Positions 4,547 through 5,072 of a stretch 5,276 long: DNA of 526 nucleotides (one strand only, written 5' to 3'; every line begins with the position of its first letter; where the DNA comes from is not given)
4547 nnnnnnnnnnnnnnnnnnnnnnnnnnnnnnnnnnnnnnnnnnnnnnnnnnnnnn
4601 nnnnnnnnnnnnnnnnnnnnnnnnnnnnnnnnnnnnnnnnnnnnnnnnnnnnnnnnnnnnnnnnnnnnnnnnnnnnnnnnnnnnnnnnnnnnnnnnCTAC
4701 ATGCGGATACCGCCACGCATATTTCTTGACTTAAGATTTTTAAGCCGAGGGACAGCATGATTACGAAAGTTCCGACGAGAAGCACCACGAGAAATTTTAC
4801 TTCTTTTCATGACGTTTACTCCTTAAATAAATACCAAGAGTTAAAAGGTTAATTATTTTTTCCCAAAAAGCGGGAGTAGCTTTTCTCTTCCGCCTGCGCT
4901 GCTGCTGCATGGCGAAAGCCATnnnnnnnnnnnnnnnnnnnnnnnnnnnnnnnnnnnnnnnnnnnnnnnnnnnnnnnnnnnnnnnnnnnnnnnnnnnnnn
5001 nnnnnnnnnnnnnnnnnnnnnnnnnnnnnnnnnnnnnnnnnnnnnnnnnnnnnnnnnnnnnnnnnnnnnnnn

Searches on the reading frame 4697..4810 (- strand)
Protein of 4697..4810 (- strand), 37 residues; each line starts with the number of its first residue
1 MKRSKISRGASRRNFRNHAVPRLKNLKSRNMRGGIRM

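Call 5: search_protein_families(library=pfam, proteins=[window:4697-4810:-], max_evalue=1)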
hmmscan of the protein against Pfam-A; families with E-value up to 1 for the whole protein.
window:4697-4810:- (37 aa): 0 families

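Call 6: search_protein_families(library=phrogs, proteins=[window:4697-4810:-], max_evalue=0.1)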
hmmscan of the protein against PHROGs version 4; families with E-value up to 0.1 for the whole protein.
window:4697-4810:- (37 aa): 1 family
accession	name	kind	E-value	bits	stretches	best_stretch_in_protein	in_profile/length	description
phrog_10695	-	unknown function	7.6e-06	26.9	1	1-37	2-39/39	-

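Call 84: search_protein_families(library=ncbifam, proteins=[window:4697-4810:-], max_evalue=0.1)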
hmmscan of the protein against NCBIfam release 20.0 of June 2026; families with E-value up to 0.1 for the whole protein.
window:4697-4810:- (37 aa): 0 families

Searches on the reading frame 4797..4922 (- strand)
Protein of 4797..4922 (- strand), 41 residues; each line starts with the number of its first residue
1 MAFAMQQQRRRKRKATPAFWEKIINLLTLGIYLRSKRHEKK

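Call 5: search_protein_families(library=pfam, proteins=[window:4797-4922:-], max_evalue=1)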
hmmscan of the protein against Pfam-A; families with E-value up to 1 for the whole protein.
window:4797-4922:- (41 aa): 0 families

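Call 6: search_protein_families(library=phrogs, proteins=[window:4797-4922:-], max_evalue=0.1)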
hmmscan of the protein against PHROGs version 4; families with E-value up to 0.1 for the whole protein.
window:4797-4922:- (41 aa): 1 family
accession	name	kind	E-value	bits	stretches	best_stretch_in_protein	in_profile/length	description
phrog_12221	-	unknown function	0.075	14.1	1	5-31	1-27/32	-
